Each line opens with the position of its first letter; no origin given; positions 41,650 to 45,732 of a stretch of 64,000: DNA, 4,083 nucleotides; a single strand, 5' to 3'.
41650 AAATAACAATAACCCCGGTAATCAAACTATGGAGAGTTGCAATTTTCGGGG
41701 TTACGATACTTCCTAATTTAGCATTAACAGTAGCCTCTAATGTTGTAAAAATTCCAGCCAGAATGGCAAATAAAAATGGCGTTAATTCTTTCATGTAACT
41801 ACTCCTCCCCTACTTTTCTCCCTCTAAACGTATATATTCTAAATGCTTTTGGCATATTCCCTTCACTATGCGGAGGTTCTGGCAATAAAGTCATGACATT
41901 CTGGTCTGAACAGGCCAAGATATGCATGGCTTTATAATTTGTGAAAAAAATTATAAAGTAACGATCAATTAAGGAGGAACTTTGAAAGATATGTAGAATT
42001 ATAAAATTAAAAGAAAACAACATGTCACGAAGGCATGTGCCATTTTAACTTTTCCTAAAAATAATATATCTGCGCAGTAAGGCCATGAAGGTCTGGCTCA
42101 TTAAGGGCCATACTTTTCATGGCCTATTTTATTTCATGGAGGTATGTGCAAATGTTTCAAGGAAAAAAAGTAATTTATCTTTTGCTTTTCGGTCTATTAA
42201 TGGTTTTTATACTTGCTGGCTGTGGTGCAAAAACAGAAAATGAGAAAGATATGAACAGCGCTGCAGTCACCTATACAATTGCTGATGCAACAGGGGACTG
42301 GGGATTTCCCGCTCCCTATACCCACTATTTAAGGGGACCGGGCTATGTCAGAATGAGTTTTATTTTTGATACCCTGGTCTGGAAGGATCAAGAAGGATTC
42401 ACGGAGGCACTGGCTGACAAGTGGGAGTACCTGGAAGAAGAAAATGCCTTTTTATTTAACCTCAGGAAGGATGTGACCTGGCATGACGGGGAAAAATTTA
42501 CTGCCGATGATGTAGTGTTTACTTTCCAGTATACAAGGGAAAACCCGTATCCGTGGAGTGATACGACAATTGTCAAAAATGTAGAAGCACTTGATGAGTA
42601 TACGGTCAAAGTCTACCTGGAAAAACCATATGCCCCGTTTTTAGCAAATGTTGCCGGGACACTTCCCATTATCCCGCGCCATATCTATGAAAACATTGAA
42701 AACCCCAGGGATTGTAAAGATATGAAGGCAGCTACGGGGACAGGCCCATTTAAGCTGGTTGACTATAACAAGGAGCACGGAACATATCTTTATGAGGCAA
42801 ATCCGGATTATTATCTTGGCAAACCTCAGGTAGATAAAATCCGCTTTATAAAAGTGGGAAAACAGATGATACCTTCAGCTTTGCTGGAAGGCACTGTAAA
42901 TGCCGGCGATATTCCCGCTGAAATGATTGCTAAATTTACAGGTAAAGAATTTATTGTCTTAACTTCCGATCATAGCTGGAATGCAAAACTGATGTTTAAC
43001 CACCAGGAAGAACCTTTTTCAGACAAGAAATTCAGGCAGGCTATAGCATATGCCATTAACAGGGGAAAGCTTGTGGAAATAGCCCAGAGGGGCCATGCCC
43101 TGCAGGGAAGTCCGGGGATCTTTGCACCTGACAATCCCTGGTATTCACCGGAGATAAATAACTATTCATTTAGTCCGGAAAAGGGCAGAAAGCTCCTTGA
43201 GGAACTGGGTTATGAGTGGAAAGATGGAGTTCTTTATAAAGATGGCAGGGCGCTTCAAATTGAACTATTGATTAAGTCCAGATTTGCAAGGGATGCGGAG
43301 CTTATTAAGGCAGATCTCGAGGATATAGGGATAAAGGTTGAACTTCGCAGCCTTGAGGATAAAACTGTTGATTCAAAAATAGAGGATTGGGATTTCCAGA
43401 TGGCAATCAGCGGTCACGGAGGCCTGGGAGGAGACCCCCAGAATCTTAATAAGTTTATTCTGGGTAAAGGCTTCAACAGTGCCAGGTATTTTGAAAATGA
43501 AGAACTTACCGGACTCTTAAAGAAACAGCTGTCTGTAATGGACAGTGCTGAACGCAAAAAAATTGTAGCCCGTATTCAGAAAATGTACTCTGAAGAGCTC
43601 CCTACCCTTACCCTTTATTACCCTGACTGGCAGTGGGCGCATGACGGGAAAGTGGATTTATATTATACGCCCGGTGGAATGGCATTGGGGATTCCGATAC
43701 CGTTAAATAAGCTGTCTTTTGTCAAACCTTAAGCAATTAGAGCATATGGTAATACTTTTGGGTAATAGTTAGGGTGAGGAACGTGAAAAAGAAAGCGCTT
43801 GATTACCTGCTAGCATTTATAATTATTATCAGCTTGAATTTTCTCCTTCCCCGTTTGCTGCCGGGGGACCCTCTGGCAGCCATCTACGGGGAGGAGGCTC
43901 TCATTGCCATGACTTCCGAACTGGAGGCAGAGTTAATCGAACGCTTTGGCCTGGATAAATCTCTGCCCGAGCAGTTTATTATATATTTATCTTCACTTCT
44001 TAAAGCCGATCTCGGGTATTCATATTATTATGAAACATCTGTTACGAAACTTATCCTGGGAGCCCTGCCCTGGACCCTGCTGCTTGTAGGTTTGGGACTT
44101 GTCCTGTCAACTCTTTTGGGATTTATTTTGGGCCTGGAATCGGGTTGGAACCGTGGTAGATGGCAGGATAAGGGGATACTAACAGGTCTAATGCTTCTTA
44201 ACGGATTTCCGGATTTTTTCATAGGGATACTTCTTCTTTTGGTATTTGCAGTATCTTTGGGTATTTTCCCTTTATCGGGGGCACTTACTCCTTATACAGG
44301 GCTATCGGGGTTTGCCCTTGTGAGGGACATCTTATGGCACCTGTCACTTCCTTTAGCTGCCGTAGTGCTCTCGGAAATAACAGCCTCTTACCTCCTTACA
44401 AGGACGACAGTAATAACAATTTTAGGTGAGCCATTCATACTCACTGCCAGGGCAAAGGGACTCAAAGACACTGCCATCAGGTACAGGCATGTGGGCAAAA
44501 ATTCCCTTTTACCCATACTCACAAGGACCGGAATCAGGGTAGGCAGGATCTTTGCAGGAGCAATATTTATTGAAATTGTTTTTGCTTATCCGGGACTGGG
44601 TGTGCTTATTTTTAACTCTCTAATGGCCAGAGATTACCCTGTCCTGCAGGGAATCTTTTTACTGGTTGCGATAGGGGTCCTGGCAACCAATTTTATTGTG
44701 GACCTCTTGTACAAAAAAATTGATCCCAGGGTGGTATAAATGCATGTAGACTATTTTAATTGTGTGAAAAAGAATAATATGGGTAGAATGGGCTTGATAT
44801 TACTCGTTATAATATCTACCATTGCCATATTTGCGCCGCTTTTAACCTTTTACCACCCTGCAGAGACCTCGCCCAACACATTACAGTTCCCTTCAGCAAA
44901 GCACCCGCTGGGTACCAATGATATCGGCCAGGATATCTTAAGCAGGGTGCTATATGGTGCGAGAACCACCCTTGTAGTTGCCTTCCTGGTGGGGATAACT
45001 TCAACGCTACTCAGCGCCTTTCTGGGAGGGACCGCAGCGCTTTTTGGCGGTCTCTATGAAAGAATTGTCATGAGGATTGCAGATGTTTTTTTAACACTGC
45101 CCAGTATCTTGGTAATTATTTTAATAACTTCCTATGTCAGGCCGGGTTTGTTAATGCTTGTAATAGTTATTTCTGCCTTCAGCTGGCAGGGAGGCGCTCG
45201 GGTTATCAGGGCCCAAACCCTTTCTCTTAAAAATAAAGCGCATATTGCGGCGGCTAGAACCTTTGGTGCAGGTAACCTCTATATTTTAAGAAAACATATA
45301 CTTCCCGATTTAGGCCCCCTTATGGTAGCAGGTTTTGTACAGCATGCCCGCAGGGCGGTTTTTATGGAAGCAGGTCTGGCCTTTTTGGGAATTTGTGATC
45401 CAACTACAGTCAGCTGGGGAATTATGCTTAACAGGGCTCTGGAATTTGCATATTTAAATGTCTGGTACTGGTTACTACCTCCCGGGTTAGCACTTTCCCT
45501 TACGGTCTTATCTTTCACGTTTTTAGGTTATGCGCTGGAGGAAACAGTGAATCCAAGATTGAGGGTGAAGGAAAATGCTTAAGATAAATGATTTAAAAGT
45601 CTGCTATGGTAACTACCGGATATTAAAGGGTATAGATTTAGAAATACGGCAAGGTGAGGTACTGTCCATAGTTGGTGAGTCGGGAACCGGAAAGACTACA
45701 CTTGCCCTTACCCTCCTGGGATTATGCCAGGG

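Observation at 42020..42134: Paralogous two-hairpin leaders upstream of a Nik/Opp-type importer and an FmdE-like gene: candidate new cis-regulatory RNA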

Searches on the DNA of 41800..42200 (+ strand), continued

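Call 82: search_with_rna_model(model_id=R1, sources=[L090, L091, L092, L093, L094, L095, L096, L097, L098, L099, L100, L101, L102, L103, L104, L105, L106, L107, L108, L109, L110, L111, L112, L113, L114, L115, L116, L117, L118, L119, L120, L121, L122, L123, L124, L125, L126, L127, L128, L129, L130, L131, L132, L133, L134, L135, L136, L137, L138, L139, L140, L141, L142, L143, L144, L145, L146, L147, L148, L149, L150, L151, L152, L153, L154, L155, L156, L157, L158, L159, L160, L161, L162, L163, L164, L165, L166, L167, L168, L169], max_evalue=0.1)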
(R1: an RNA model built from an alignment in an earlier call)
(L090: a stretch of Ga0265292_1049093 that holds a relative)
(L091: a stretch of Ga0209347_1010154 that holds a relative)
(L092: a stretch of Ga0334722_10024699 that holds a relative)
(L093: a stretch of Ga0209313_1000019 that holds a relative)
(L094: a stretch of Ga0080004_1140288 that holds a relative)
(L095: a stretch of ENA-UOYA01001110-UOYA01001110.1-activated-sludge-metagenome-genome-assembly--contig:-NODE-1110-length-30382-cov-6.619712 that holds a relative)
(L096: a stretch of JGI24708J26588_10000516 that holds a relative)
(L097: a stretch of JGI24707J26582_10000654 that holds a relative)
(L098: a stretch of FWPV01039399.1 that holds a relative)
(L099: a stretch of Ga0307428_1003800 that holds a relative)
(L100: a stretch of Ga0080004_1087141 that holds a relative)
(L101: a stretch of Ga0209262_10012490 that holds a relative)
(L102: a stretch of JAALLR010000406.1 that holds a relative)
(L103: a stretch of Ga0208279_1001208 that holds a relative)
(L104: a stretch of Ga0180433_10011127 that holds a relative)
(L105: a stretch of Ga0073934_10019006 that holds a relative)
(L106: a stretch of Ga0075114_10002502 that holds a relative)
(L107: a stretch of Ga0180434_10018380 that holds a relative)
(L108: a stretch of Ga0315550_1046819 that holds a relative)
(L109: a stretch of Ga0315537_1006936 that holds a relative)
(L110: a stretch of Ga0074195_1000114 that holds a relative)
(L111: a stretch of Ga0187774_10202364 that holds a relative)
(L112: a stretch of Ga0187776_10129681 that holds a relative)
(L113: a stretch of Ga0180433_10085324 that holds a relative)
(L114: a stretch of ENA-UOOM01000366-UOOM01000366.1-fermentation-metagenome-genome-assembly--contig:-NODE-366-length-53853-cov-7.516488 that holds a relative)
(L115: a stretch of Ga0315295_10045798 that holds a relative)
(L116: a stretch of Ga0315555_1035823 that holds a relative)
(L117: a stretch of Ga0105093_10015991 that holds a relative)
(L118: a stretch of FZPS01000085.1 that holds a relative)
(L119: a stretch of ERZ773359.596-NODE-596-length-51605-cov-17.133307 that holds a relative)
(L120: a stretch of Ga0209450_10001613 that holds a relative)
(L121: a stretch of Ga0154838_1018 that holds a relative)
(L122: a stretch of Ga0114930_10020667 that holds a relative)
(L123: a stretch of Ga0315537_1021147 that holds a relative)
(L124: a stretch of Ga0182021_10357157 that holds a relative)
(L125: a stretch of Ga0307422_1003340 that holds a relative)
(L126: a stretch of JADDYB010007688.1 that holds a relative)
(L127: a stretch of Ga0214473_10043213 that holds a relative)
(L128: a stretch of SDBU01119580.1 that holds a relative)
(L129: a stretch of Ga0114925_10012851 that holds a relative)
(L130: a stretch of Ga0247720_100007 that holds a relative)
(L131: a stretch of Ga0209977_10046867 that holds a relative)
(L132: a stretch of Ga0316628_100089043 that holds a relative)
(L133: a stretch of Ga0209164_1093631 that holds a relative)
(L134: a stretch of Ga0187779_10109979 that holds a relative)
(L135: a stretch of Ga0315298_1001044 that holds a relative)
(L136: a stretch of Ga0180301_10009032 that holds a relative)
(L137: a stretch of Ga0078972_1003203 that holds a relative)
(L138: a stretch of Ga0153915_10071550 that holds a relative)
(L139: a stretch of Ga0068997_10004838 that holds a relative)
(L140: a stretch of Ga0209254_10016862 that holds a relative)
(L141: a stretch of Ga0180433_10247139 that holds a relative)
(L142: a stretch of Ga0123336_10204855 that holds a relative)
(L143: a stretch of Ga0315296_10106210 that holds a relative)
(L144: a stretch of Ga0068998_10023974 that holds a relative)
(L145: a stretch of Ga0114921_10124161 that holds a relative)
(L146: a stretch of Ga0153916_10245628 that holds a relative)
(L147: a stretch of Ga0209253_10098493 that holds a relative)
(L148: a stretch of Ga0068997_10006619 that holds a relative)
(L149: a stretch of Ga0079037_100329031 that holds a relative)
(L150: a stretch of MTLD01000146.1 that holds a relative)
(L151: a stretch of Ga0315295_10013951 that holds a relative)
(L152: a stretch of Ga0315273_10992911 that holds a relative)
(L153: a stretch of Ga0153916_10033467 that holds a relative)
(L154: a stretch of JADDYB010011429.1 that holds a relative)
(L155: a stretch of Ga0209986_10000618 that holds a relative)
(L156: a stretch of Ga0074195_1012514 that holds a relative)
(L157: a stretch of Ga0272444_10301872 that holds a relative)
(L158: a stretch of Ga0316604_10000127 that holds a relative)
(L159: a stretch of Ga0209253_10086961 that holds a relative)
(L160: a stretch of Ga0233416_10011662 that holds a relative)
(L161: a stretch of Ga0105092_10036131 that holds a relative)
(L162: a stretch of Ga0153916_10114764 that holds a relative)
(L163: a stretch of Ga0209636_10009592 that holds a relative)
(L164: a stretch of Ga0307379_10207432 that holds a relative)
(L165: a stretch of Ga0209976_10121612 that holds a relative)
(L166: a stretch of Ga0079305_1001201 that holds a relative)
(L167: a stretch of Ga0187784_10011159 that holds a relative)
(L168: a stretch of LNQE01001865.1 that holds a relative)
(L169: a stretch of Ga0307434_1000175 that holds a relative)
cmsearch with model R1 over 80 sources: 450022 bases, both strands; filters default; matches with E-value up to 0.1: 72.
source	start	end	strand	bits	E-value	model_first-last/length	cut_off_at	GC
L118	140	202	+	49.8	1.6e-09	1-65/65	no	0.49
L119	4799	4861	+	49.8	1.6e-09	1-65/65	no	0.49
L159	2308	2374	+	49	2.6e-09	1-65/65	no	0.39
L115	570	636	+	48.9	2.7e-09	1-65/65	no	0.4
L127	5107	5171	+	45.5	2.1e-08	1-65/65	no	0.45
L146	742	808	+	45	2.8e-08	1-65/65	no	0.49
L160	1376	1440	+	42.7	1e-07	1-65/65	no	0.42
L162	1148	1211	+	42.7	1.1e-07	1-65/65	no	0.47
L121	6435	6501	+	41.4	2.4e-07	1-65/65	no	0.43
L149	286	351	+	40.1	4.9e-07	1-65/65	no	0.47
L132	2334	2401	+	40.1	4.9e-07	1-65/65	no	0.51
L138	450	517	+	40.1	4.9e-07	1-65/65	no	0.51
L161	2264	2330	+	40.1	5e-07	1-65/65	no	0.45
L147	2169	2236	+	39.8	6e-07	1-65/65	no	0.53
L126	1125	1190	+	39.4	7.3e-07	1-65/65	no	0.45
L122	373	438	+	39.1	8.8e-07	1-65/65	no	0.36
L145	520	585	+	38.7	1.1e-06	1-65/65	no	0.32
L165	493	558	+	38.7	1.1e-06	1-65/65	no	0.32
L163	5649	5714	+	38.5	1.3e-06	1-65/65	no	0.36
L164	1231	1296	+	38.4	1.4e-06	1-65/65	no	0.36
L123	1367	1430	+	37.6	2.2e-06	1-65/65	no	0.34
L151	3012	3075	+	36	5.7e-06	1-65/65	no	0.47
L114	4771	4831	+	35.6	7.2e-06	1-65/65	no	0.46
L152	951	1019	+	35.5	7.4e-06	1-65/65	no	0.51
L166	6901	6960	+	34.7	1.2e-05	1-65/65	no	0.38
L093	6928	6989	+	34.2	1.6e-05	1-65/65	no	0.4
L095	6928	6989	+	34.2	1.6e-05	1-65/65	no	0.4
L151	3830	3896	+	33.4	2.5e-05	1-65/65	no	0.55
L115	564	630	-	33.3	2.7e-05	1-65/65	no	0.39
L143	1027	1093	+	32.6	4.2e-05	1-65/65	no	0.46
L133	162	219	+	32.2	5.1e-05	1-65/65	no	0.34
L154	2912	2980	+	31.9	6.3e-05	1-65/65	no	0.55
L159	2302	2368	-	30.8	0.00012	1-65/65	no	0.39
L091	361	410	+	30.6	0.00014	1-65/65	no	0.46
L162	254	317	+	29.8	0.00022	1-65/65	no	0.45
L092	3505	3561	+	29.8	0.00022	1-65/65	no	0.33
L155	5912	5972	+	29.2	0.00031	1-65/65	no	0.44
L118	2190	2248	+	28.2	0.00054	1-65/65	no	0.47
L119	6849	6907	+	28.2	0.00054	1-65/65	no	0.47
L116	597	656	+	28.1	0.00059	1-65/65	no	0.42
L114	6853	6914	-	27.9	0.00064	1-65/65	no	0.34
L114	6859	6918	+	27.5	0.00082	1-65/65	no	0.35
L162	1142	1207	-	27.4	0.00087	1-65/65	no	0.45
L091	355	409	-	26.9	0.0012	1-65/65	no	0.44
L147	1223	1286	+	26.3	0.0016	1-65/65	no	0.47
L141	568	627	+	26.1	0.0019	1-65/65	no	0.43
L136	1572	1631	+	25.6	0.0025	1-65/65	no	0.43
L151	3006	3071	-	25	0.0036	1-65/65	no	0.44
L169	5742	5799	+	24.7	0.0043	1-65/65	no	0.38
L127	5103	5165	-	24.6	0.0047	1-65/65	no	0.44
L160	499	562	+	24.4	0.0053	1-65/65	no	0.41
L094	4247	4312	+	24.2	0.0058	1-65/65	no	0.58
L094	5089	5136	+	24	0.0065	1-65/65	no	0.46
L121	5391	5456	+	23.6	0.0083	1-65/65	no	0.47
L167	989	1055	-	23.4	0.0096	1-65/65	no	0.39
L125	4181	4238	+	23.1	0.011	1-65/65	no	0.4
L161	1316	1377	+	22.5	0.016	1-65/65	no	0.55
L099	2447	2504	+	22.2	0.019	1-65/65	no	0.43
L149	280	345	-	21.7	0.025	1-65/65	no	0.47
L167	995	1059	+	21.4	0.031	1-65/65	no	0.37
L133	156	215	-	21.3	0.031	1-65/65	no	0.4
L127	4176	4237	+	21.3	0.032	1-65/65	no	0.37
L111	70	134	+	21.1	0.037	1-65/65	no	0.51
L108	136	199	+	20.9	0.04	1-65/65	no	0.27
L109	5891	5954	+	20.9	0.04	1-65/65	no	0.27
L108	132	195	-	20.9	0.041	1-65/65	no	0.27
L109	5887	5950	-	20.9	0.041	1-65/65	no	0.27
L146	738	802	-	20.8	0.043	1-65/65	no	0.51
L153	3115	3174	+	20.3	0.057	1-65/65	no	0.45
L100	946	994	+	20.1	0.065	1-65/65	no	0.37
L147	1217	1280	-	19.7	0.083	1-65/65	no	0.39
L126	1121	1184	-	19.6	0.089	1-65/65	no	0.45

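Call 108: search_with_rna_model(model_id=R1, source=window, filters=off, max_evalue=5)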
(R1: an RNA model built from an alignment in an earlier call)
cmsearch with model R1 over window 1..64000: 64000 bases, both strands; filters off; matches with E-value up to 5: 17.
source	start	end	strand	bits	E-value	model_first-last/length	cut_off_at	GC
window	42075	42136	+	48.8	4e-10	1-65/65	no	0.42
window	53438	53500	+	43.4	1e-08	1-65/65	no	0.35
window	42079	42130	-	20.9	0.0057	1-65/65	no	0.44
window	53432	53494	-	20.1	0.0093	1-65/65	no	0.37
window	6440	6500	+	16.9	0.061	1-65/65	no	0.44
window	41883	41943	+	14.2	0.31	1-65/65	no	0.38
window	18021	18070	-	13.4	0.48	1-65/65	no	0.28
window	34284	34330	-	13.2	0.54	1-65/65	no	0.38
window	52738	52777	+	11.9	1.2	1-65/65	no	0.28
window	24099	24135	-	10.6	2.6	1-65/65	no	0.32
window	36329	36377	+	10.4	2.8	1-65/65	no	0.35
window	22243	22272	+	10.4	2.9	1-65/65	no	0.27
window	26497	26541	+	10.1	3.4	1-65/65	no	0.27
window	13400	13449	+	10.1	3.4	1-65/65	no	0.38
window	26337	26380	+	10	3.7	1-65/65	no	0.25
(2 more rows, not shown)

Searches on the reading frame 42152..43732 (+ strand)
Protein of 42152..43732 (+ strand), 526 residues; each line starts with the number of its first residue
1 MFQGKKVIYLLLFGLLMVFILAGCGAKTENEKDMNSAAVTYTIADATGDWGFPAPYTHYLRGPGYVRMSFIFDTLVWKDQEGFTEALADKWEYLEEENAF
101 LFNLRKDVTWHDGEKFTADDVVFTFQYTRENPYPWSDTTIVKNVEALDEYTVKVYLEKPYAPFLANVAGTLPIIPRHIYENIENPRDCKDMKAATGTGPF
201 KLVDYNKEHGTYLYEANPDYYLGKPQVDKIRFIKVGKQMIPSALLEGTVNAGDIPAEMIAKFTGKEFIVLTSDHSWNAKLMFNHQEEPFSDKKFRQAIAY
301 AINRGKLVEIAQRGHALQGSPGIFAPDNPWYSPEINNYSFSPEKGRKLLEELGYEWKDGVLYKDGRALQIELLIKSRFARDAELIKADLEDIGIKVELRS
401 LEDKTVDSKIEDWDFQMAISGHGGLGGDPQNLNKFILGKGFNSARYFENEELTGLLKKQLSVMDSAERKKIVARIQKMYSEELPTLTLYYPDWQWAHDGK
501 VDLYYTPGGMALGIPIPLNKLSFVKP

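Call 9: search_protein_families(library=pfam, proteins=[window:42152-43732:+])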
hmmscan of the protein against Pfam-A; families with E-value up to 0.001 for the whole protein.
window:42152-43732:+ (526 aa): 1 family
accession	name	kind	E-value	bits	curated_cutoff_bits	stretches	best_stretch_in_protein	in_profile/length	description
PF00496.27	SBP_bac_5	-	1.6e-75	255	32.4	1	84-439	3-363/368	Bacterial extracellular solute-binding proteins, family 5 Middle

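Call 74: search_solved_structures(query=window:42152-43732:+, max_evalue=1e-10)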
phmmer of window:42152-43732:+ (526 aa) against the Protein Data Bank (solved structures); distinct sequences matched with E-value up to 1e-10: 76 (the best 60 are shown).
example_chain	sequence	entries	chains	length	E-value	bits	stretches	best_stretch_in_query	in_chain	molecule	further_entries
3m8u_A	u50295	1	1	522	2.3e-37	132.2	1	83-488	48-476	Heme-binding protein A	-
5isu_A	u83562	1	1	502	1.3e-35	126.4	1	72-493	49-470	Lmo0135 protein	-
1dpp_A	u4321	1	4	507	1e-33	120.2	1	85-434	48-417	DIPEPTIDE BINDING PROTEIN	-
1dpe_A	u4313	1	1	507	1e-33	120.2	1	85-432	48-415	DIPEPTIDE-BINDING PROTEIN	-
8z1z_F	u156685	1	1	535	1.2e-33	119.9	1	85-434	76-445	Dipeptide-binding protein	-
8z1y_F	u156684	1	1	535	1.2e-33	119.9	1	85-434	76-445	Dipeptide-binding protein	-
1xoc_A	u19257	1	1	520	7.1e-33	117.4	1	84-498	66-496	Oligopeptide-binding protein appA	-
4oet_A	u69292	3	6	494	3e-31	112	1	72-495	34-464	Putative peptide ABC-transport system periplasmic peptide-binding protein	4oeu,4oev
5f1q_A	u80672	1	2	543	2.4e-30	109.1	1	85-436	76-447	Periplasmic dipeptide transport protein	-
6i3g_A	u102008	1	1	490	1.4e-29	106.5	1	74-491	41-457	ABC transporter, substrate-binding protein, family 5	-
5yh5_A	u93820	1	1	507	3.6e-29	105.2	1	37-478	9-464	Nickel ABC transporter substrate-binding protein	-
5yh8_A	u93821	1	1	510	4.2e-29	105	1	37-479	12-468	Nickel ABC transporter substrate-binding protein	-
5yhe_A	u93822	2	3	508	4.3e-29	104.9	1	37-479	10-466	Nickel ABC transporter substrate-binding protein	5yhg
1uiu_A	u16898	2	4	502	1.1e-27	100.3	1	56-430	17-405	Nickel-binding periplasmic protein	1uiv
9t0v_A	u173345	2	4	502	1.3e-27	100.1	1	56-430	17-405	Nickel-binding periplasmic protein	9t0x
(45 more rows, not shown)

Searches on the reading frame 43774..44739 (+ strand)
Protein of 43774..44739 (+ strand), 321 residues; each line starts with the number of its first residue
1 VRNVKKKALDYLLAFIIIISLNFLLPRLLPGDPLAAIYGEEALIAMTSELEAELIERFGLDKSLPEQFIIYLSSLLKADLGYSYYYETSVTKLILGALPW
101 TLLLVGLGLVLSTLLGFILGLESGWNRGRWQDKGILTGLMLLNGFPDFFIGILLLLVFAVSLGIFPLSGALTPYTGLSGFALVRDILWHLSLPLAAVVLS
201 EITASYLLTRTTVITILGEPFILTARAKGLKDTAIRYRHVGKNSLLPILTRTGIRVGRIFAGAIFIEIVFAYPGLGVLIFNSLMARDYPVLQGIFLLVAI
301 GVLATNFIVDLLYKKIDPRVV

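Call 9: search_protein_families(library=pfam, proteins=[window:43774-44739:+])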
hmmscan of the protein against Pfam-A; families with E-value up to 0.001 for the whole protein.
window:43774-44739:+ (321 aa): 2 families
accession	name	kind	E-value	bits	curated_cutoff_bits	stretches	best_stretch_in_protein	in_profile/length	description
PF00528.27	BPD_transp_1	-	5e-30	105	26.4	1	114-320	3-182/184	Binding-protein-dependent transport system inner membrane component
PF19300.4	BPD_transp_1_N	-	2.2e-05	25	23.8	1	5-103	6-112/114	Binding-prot-dependent transport system membrane comp, N-term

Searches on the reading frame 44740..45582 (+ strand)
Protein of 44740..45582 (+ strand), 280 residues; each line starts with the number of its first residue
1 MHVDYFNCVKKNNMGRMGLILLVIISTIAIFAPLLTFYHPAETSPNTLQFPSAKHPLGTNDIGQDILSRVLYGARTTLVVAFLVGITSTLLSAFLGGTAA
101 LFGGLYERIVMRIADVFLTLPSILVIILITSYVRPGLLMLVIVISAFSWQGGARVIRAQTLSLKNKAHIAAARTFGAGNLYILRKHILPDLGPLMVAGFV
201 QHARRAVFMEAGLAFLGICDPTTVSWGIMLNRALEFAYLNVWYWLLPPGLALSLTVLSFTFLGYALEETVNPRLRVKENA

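Call 9: search_protein_families(library=pfam, proteins=[window:44740-45582:+])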
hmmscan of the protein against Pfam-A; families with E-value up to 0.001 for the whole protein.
window:44740-45582:+ (280 aa): 2 families
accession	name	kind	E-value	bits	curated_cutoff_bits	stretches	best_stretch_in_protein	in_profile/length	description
PF00528.27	BPD_transp_1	-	2.1e-21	76.9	26.4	1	94-275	3-183/184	Binding-protein-dependent transport system inner membrane component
PF12911.12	OppC_N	-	1.5e-06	28.4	23.9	1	10-46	11-47/53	N-terminal TM domain of oligopeptide transport permease C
